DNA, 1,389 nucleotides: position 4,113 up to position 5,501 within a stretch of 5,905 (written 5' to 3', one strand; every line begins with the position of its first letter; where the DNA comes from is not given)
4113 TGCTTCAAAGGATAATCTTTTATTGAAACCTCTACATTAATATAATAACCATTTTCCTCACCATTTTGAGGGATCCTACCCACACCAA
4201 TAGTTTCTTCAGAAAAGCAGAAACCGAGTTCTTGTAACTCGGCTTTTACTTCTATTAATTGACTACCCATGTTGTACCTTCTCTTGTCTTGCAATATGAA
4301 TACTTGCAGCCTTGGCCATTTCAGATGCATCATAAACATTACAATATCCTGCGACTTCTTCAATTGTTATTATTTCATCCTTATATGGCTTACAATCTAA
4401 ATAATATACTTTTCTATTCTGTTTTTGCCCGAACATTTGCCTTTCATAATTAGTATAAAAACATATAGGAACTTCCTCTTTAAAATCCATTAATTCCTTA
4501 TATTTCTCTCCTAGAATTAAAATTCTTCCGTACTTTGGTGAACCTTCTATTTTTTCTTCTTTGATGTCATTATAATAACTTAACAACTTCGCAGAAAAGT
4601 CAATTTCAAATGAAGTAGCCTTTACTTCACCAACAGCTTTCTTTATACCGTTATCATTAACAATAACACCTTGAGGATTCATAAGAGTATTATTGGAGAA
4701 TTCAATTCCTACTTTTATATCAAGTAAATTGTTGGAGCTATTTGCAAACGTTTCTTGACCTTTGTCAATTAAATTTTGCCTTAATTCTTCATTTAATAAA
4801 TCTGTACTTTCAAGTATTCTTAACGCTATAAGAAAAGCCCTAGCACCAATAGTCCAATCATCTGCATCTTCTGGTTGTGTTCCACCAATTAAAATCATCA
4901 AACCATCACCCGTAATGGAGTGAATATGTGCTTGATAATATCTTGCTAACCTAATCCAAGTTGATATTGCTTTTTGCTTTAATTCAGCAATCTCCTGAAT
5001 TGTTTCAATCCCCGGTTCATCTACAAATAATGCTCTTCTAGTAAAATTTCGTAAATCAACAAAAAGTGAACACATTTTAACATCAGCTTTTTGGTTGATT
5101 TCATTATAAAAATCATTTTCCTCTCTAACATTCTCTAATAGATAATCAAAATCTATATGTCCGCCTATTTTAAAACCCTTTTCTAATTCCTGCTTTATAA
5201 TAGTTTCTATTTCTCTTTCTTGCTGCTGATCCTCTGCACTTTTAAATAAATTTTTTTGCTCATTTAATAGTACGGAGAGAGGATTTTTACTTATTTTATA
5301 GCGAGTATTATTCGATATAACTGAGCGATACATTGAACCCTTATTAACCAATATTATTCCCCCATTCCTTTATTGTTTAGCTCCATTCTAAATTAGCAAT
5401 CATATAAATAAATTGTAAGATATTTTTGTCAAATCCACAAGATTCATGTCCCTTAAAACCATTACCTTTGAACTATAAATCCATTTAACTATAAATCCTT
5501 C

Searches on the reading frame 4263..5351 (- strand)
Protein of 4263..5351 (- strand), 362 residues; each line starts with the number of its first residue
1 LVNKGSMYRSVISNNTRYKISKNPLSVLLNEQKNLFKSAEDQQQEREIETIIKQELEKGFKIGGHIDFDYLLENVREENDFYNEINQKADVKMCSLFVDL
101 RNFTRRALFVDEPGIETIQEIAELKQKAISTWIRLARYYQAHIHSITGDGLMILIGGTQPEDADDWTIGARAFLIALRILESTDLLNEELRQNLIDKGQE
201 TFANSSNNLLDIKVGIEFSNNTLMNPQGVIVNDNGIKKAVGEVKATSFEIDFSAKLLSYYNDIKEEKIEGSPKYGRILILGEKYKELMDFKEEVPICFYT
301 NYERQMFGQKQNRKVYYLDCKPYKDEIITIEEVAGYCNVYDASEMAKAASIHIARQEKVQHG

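Call 3: search_protein_families(library=pfam, proteins=[window:4263-5351:-], max_evalue=1)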
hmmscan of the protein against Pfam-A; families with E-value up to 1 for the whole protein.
window:4263-5351:- (362 aa): 2 families
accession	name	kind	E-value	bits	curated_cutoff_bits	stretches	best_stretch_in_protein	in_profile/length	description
PF14395.11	COOH-NH2_lig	-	0.16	11.6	25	1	27-71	59-103/254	Phage phiEco32-like COOH.NH2 ligase-type 2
PF04936.17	DUF658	-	0.33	11.1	24.4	1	234-305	8-83/186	Protein of unknown function (DUF658)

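Call 4: search_protein_families(library=padloc, proteins=[window:4263-5351:-], max_evalue=1)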
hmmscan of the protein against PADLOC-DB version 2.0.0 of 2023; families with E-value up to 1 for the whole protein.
window:4263-5351:- (362 aa): 4 families
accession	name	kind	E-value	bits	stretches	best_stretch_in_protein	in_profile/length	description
PDLC02370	PycC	-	6.7e-16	56.6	1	14-257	15-220/340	-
PDLC00764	PycC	-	4.6e-14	50.2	1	33-325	46-303/449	Pycsar cyclase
PDLC00761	PycC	-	1.3e-09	35.4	1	12-319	40-288/438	Pycsar cyclase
PDLC00767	PycC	-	2.2e-06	25.2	1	13-161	21-155/337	Pycsar cyclase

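Call 6: search_protein_families(library=ncbifam, proteins=[window:4263-5351:-], max_evalue=1)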
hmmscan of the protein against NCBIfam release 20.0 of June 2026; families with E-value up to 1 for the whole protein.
window:4263-5351:- (362 aa): 1 family
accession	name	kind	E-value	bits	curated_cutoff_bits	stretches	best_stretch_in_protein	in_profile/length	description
NF052662.1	SprTrRegSpoVIF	equivalog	0.032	14.3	130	1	78-130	2-54/84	sporulation-specific transcription regulator SpoVIF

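Call 60: find_related_loci(query=A5, collection=metagenome_contigs, flank=6000)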
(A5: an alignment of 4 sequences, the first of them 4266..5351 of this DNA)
Query A5 (362 aa) in metagenome_contigs; peptide patterns used: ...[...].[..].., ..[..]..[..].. (x = any residue, [..] = any of these).
152 stretches matched a pattern; 12 encode a relative of the query (tblastn E <= 1e-3); 12 distinct loci.
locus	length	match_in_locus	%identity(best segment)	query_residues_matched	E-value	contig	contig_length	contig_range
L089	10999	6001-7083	71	1-362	5e-177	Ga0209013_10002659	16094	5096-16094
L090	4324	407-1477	55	4-362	2e-127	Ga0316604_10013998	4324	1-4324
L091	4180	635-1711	53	4-362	9e-120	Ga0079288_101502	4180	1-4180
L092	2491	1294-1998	26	45-317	5e-15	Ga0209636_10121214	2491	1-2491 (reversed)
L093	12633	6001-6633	26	60-317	8e-15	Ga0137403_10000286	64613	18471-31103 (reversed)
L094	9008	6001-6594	25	63-291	5e-14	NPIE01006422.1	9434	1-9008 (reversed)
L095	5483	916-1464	26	62-294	1e-12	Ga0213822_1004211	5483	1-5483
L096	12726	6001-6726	25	2-294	2e-11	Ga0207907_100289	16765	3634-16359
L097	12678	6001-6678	25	61-323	4e-11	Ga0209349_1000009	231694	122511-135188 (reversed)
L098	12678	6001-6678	25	61-323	4e-11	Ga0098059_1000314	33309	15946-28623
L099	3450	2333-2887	22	62-297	8e-11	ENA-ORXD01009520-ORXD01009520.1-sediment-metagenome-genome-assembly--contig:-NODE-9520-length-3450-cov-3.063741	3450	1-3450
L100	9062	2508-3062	22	62-297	3e-10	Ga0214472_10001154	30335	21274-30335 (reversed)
